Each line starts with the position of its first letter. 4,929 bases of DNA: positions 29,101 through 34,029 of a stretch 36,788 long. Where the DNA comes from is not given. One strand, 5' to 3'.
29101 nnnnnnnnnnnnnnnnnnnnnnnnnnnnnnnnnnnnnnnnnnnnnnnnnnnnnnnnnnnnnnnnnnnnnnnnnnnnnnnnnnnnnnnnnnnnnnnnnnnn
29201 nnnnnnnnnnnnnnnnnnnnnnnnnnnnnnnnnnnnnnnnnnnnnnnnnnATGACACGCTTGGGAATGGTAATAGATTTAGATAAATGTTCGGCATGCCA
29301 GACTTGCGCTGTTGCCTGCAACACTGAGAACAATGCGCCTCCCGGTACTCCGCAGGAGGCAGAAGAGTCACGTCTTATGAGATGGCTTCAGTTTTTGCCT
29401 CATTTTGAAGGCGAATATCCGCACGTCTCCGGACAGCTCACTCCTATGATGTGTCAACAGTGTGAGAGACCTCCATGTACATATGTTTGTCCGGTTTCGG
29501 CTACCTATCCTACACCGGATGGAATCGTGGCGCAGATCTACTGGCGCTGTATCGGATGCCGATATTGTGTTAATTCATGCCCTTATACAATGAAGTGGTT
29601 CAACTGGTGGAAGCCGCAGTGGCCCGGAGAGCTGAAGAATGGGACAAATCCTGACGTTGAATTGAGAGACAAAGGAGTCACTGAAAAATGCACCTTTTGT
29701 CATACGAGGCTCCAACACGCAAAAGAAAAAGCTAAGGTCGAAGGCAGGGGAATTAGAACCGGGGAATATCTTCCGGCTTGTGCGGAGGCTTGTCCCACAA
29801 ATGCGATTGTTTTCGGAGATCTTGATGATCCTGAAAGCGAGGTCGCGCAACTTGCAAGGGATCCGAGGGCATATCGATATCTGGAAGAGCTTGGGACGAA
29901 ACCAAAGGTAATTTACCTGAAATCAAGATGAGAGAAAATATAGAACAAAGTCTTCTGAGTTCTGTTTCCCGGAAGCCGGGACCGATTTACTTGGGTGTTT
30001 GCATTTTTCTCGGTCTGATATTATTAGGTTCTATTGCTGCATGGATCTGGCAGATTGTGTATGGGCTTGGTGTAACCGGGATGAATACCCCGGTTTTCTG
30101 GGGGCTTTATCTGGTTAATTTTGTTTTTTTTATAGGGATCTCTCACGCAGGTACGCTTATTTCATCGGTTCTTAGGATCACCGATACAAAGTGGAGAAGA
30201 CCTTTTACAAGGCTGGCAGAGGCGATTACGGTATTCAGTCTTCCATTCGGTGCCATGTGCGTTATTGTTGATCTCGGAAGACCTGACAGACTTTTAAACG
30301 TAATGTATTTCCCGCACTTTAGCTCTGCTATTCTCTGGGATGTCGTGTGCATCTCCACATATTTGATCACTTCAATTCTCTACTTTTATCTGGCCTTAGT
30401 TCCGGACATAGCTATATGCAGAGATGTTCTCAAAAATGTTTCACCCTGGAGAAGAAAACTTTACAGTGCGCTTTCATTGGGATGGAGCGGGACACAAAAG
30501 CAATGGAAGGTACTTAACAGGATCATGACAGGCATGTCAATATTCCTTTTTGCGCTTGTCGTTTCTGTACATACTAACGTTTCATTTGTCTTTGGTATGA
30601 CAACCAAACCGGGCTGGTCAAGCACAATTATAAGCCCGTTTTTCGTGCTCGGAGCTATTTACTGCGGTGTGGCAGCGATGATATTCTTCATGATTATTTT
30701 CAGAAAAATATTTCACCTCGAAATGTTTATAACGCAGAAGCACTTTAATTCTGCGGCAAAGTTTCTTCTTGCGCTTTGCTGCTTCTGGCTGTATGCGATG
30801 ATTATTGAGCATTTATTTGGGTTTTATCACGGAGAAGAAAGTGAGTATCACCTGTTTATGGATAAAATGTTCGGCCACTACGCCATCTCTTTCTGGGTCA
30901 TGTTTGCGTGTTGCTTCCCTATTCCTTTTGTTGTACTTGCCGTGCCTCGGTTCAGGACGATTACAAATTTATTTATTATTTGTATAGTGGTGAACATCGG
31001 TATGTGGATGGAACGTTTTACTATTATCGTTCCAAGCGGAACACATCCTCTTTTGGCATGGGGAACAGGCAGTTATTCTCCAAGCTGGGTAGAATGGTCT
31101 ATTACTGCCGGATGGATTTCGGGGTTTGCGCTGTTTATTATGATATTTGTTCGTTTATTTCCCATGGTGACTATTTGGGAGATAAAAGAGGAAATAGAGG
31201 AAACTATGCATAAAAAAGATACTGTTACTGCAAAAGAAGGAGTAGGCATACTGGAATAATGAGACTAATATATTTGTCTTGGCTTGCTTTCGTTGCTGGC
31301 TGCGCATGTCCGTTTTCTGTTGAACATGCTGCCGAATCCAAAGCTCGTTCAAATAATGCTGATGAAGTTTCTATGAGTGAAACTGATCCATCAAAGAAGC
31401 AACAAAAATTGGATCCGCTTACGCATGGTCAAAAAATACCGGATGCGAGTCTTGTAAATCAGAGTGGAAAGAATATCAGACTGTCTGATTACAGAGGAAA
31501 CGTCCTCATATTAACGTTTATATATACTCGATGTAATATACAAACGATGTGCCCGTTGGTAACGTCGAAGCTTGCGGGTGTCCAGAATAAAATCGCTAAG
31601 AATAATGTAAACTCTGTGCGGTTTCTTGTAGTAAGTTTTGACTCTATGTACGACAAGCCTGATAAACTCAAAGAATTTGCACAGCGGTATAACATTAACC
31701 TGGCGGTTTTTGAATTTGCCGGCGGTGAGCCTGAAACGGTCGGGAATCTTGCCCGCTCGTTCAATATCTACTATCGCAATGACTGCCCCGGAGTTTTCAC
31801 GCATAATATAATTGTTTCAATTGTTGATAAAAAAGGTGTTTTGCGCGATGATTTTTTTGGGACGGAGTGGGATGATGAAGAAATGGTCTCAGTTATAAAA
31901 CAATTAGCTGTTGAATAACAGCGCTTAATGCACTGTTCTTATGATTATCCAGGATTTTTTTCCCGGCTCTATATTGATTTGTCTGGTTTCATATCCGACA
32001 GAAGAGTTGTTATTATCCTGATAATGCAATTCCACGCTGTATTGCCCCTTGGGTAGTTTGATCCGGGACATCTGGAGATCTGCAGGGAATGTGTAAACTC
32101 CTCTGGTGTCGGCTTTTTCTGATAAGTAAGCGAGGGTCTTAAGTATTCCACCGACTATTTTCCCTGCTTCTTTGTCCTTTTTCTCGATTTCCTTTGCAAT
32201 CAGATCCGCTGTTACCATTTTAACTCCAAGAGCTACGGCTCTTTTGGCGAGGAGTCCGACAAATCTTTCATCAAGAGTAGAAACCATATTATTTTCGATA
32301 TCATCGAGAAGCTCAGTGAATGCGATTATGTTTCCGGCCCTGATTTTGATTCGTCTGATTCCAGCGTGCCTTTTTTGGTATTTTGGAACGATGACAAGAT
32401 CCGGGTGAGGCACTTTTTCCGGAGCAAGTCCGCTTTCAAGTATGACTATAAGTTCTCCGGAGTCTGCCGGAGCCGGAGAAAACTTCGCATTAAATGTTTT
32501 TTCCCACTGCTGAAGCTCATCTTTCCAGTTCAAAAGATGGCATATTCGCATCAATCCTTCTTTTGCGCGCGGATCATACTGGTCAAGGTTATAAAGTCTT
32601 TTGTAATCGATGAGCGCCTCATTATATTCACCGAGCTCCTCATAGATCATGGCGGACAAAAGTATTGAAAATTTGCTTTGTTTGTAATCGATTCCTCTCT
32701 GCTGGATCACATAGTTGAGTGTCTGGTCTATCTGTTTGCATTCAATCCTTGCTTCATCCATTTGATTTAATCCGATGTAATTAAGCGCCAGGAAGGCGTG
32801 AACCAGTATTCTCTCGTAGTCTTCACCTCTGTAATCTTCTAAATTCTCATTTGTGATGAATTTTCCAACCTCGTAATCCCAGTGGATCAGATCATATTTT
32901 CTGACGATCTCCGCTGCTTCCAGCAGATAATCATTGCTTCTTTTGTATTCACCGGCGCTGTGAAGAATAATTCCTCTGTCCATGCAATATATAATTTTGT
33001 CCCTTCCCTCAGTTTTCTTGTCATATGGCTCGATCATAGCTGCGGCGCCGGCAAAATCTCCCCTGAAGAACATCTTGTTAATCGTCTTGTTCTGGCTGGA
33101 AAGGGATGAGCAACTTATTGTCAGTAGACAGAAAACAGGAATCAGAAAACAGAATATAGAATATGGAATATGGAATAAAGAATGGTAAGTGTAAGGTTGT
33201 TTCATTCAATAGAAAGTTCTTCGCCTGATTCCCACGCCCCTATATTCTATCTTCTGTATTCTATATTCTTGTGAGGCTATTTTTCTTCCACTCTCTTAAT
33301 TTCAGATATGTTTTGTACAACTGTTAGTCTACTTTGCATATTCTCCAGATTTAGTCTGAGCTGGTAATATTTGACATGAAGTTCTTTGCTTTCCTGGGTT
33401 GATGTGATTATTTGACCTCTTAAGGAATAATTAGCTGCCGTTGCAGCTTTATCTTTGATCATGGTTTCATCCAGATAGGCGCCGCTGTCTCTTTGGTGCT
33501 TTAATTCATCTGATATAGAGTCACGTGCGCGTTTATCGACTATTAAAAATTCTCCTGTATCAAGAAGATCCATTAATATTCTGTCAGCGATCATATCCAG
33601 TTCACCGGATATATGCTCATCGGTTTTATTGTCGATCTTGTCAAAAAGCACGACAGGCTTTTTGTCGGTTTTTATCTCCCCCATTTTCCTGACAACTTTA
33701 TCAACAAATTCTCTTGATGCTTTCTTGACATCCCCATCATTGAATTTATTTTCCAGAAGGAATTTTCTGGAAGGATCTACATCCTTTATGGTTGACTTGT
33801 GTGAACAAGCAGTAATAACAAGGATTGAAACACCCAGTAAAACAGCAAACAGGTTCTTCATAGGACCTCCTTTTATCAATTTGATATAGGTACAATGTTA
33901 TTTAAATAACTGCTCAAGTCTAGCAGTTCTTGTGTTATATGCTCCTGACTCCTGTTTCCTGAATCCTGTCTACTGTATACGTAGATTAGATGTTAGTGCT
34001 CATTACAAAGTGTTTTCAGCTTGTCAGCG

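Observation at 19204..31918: Candidate Fe(II)/metal-oxidation or electron-uptake pathway: Cyc2-like porin-cytochrome, cupredoxins, cytochromes c and a Qrc/ACIII-like quinone module under sigma-54 control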

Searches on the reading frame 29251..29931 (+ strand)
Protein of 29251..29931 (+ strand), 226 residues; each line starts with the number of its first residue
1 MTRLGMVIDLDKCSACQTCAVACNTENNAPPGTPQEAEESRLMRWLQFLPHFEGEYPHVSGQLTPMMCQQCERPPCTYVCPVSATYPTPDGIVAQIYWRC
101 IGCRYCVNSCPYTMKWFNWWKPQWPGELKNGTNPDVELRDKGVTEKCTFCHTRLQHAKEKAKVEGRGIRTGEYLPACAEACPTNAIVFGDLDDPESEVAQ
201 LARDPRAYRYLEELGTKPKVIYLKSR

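Call 4: search_protein_families(library=pfam, proteins=[window:29251-29931:+], max_evalue=0.01)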
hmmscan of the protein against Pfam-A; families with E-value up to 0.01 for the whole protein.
window:29251-29931:+ (226 aa): 12 families
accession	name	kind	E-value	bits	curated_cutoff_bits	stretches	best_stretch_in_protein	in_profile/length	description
PF12838.12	Fer4_7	-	2.2e-12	47.7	27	2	99-185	1-52/52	4Fe-4S dicluster domain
PF13187.11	Fer4_9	-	6.6e-10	39.3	27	2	67-113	1-50/52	4Fe-4S dicluster domain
PF13247.11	Fer4_11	-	6.7e-10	39.5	26.2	1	62-120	4-64/100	4Fe-4S dicluster domain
PF13237.11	Fer4_10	-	8e-09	35.7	25.5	1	66-111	7-53/53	4Fe-4S dicluster domain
PF12797.12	Fer4_2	-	1.1e-07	31.7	24.5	2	97-112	7-22/22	4Fe-4S binding domain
PF13534.11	Fer4_17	-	1.5e-07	32.3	22.2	1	99-151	1-50/61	4Fe-4S dicluster domain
PF00037.32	Fer4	-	2.8e-07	30.5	21.1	2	99-112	7-20/24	4Fe-4S binding domain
PF13183.11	Fer4_8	-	1.7e-05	25.7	27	0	10-82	2-66/68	4Fe-4S dicluster domain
PF13484.11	Fer4_16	-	7.7e-05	23.8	30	0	94-112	47-65/66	4Fe-4S double cluster binding domain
PF12837.12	Fer4_6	-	0.00031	21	25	1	99-112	8-21/24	4Fe-4S binding domain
PF14697.11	Fer4_21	-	0.00038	21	35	0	66-112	6-53/59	4Fe-4S dicluster domain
PF25160.1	LdpA_Fe-S-bd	-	0.0024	18.1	27.6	0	70-113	4-41/49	LdpA Fe-S cluster-binding domain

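Call 5: search_protein_families(library=ncbifam, proteins=[window:29251-29931:+], max_evalue=0.01)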
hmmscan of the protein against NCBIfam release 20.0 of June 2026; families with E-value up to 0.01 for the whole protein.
window:29251-29931:+ (226 aa): 32 families (the best 25 are shown)
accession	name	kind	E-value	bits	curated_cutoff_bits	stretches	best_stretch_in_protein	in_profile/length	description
NF041782.1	mnquin_red_QrcC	equivalog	7.2e-79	264.8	400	1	5-226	2-228/239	menaquinone reductase iron-sulfur cluster-binding subunit QrcC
NF045797.1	DsrO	equivalog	2.7e-52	177.6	200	1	2-223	42-234/235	sulfate reduction electron transfer complex DsrMKJOP subunit DsrO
NF041715.1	arsenate_red_ArrB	equivalog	6.1e-41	140.5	450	2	3-122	2-111/233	arsenate respiratory reductase iron-sulfur subunit ArrB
TIGR03149.1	cyt_nit_nrfC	equivalog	4.9e-37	127.4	377.6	2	2-118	37-145/225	cytochrome c nitrite reductase Fe-S protein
NF011569.0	PRK14993.1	equivalog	4.1e-34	118.1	416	2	2-118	42-150/244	tetrathionate reductase subunit TtrB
NF038355.1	FDH3_beta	equivalog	4.4e-24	85.5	240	1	3-193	2-166/180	formate dehydrogenase FDH3 subunit beta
TIGR03478.1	DMSO_red_II_bet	subfamily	1e-23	83.8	480.7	3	53-119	116-183/321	DMSO reductase family type II enzyme, iron-sulfur subunit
TIGR02951.1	DMSO_dmsB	equivalog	1.1e-21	77.5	214.1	1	4-117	2-114/161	DMSO/selenate family reductase complex B subunit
NF008134.0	PRK10882.1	equivalog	4.8e-18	65.3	263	1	67-200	112-217/329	hydrogenase 2 operon protein HybA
NF007658.0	PRK10330.1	equivalog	2.5e-17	62.9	260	1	6-193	5-159/181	electron transport protein HydN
NF042979.1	EthbenzDh_ebdB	equivalog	2.5e-17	62.8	740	3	64-118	149-204/354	ethylbenzene dehydrogenase subunit beta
NF045715.1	sulf_resp_HmcB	equivalog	4.4e-15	55.6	420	1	5-193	38-200/307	sulfate respiration complex iron-sulfur protein HmcB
TIGR01660.1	narH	equivalog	1.1e-12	47.2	524.05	2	54-120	169-236/492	nitrate reductase subunit beta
TIGR01582.1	FDH-beta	equivalog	7.4e-11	41.7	334.7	2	3-115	21-141/283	formate dehydrogenase subunit beta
NF007382.0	PRK09898.1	equivalog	7.6e-11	41.9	213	1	7-116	62-172/208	ferredoxin-like protein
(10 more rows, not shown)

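Call 65: search_solved_structures(query=window:29251-29931:+, max_evalue=1e-10)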
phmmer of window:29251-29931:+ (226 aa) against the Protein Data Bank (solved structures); distinct sequences matched with E-value up to 1e-10: 13.
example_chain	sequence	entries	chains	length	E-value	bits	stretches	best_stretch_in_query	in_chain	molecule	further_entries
6f0k_B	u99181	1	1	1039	7.8e-59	202.2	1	4-223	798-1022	Fe-S-cluster-containing hydrogenase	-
6lod_B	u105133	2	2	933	5.8e-54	186.3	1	4-224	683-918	Fe-S-cluster-containing hydrogenase components 1-like protein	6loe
6btm_B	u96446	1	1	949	4.8e-48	166.9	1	54-222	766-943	Alternative Complex III subunit B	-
8k9e_B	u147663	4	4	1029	4e-46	160.6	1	4-223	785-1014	Fe-S-cluster-containing hydrogenase components 1-like protein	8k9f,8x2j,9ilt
6cz7_B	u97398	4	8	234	4.4e-35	124.5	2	3-127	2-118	4Fe-4S ferredoxin, iron-sulfur binding domain protein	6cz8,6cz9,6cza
2vpw_B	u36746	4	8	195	8.3e-30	107.2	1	1-117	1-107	NRFC PROTEIN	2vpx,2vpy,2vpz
4ydd_B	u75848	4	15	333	5.9e-18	68.4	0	53-118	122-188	DMSO reductase family type II enzyme, iron-sulfur subunit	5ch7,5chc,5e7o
2ivf_B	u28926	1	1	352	7.2e-17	64.8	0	55-118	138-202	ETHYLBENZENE DEHYDROGENASE BETA-SUBUNIT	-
1q16_B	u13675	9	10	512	1.6e-12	50.6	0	62-120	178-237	Respiratory nitrate reductase 1 beta chain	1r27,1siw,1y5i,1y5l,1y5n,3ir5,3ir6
9vap_B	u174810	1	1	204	4e-12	49.3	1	6-192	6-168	4Fe-4S dicluster domain-containing protein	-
1y4z_B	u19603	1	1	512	6e-12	48.7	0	62-120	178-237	Respiratory nitrate reductase 1 beta chain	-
3egw_B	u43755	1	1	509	1.3e-11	47.6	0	62-120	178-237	Respiratory nitrate reductase 1 beta chain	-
4v4c_B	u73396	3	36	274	3.2e-11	46.3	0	4-118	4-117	Pyrogallol hydroxytransferase small subunit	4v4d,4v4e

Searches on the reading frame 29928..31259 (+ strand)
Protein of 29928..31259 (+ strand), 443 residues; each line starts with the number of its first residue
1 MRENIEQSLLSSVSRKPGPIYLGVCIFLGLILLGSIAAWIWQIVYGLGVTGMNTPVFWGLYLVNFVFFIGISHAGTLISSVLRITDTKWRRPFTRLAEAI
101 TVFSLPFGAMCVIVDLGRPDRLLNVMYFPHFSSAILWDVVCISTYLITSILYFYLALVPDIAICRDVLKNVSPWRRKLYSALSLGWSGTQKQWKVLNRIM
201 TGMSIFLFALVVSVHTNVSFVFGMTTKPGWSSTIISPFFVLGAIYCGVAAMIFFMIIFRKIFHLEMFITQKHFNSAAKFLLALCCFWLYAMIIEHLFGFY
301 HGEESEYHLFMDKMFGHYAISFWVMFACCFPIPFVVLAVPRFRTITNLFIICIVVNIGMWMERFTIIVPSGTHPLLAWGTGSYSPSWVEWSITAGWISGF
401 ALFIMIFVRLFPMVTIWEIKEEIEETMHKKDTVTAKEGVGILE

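Call 4: search_protein_families(library=pfam, proteins=[window:29928-31259:+], max_evalue=0.01)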
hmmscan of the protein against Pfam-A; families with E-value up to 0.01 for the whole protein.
window:29928-31259:+ (443 aa): 1 family
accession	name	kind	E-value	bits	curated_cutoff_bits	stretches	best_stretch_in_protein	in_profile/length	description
PF03916.19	NrfD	-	1.2e-31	111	25.8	1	49-370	2-308/313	Polysulphide reductase, NrfD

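Call 5: search_protein_families(library=ncbifam, proteins=[window:29928-31259:+], max_evalue=0.01)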
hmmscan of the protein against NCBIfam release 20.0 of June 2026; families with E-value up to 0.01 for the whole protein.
window:29928-31259:+ (443 aa): 3 families
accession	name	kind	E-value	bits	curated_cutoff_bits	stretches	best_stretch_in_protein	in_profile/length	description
NF045798.1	DsrP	equivalog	2.2e-28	99.7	350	2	19-157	10-144/346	sulfate reduction electron transfer complex DsrMKJOP subunit DsrP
NF008133.1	PRK10881.1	equivalog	1e-12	48.2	450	1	24-414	16-374/377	Ni/Fe-hydrogenase cytochrome b subunit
NF041784.1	mnquin_red_QrcD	equivalog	1.8e-09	37.4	570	1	23-413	20-400/408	menaquinone reductase integral membrane subunit QrcD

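Call 64: search_solved_structures(query=window:29928-31259:+, max_evalue=0.1)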
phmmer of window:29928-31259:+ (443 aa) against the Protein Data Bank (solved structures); distinct sequences matched with E-value up to 0.1: 5.
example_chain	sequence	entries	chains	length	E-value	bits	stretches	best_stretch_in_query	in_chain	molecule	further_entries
6lod_C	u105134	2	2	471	1.4e-70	241.7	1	13-430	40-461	Polysulphide reductase NrfD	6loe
8k9e_C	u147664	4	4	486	3.1e-67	230.7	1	24-423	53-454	Polysulphide reductase NrfD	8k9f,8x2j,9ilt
6f0k_C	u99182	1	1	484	2e-66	227.9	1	26-425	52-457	Polysulphide reductase NrfD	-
6btm_C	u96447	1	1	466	2.3e-64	221.2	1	32-424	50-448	Alternative Complex III subunit C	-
6tmh_g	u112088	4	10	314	0.098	14.7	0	91-144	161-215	ATP synthase subunit gamma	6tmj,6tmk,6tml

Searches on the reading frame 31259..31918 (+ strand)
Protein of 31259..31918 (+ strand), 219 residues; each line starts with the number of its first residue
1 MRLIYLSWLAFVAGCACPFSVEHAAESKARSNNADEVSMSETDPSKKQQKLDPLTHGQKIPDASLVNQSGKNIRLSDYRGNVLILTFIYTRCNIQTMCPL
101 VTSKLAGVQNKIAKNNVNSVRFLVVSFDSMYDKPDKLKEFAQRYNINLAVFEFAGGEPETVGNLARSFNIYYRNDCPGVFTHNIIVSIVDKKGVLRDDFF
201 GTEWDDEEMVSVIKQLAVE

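Call 4: search_protein_families(library=pfam, proteins=[window:31259-31918:+], max_evalue=0.01)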
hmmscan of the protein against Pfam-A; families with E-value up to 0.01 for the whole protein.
window:31259-31918:+ (219 aa): 4 families
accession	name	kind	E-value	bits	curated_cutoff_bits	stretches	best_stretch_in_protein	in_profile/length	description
PF02630.20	SCO1-SenC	-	1.7e-17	64.1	22.8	1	64-193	5-132/134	SCO1/SenC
PF00578.27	AhpC-TSA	-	8.7e-11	42.3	26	1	57-151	2-87/124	AhpC/TSA family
PF08534.16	Redoxin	-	8.2e-06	26.1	26.6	1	56-149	2-89/148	Redoxin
PF13127.11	DUF3955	-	0.0071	16.7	22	0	180-200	17-37/59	Protein of unknown function (DUF3955)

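Call 5: search_protein_families(library=ncbifam, proteins=[window:31259-31918:+], max_evalue=0.01)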
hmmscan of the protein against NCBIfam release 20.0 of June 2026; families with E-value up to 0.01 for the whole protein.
window:31259-31918:+ (219 aa): 5 families
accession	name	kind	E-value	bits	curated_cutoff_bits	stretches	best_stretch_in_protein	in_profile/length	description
NF006960.0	PRK09437.1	equivalog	3e-08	33.7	140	1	52-150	2-91/156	thioredoxin-dependent thiol peroxidase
NF040737.1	peroxi_PrxU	equivalog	1.8e-05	24.6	270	1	31-132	13-112/233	thioredoxin-dependent peroxiredoxin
NF009669.0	PRK13190.1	equivalog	2.5e-05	23.6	261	1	55-196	4-131/203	putative peroxiredoxin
NF047696.1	ThlDiSintTplARhiz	equivalog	0.0016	18.3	230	1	53-145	70-154/219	thiol:disulfide interchange protein TlpA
NF002854.0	PRK03147.1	subfamily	0.0019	18.1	170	1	53-149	35-122/176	thiol-disulfide oxidoreductase ResA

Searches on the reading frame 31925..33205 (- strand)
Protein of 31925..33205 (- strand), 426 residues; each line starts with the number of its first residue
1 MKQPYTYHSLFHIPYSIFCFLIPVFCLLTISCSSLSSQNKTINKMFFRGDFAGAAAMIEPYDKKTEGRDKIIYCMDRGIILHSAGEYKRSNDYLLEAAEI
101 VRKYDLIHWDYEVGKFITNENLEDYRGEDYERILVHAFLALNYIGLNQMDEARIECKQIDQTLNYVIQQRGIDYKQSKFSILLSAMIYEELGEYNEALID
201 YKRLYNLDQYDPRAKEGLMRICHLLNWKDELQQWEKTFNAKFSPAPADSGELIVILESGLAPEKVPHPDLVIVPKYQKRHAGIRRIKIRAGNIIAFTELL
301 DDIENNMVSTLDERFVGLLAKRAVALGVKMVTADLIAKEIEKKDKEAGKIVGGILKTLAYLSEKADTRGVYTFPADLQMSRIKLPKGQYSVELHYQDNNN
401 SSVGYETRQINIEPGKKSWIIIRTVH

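Call 10: search_protein_families(library=pfam, proteins=[window:31925-33205:-], max_evalue=0.001)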
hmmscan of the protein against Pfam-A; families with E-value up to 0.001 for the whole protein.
window:31925-33205:- (426 aa): 2 families
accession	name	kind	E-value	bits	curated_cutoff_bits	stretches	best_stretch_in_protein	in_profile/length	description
PF07719.23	TPR_2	-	8.9e-06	25.9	27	0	185-208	8-31/34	Tetratricopeptide repeat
PF13181.12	TPR_8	-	0.00051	20.4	25.7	0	183-209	6-32/34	Tetratricopeptide repeat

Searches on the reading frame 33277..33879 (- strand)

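Call 10: search_protein_families(library=pfam, proteins=[window:33277-33879:-], max_evalue=0.001)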
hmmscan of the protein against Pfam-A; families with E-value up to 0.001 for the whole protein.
window:33277-33879:- (200 aa): 1 family
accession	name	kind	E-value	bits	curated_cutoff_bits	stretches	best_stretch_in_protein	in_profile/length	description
PF13036.11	LpoB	-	1.9e-21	77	22.3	1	61-193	17-146/147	Peptidoglycan-synthase activator LpoB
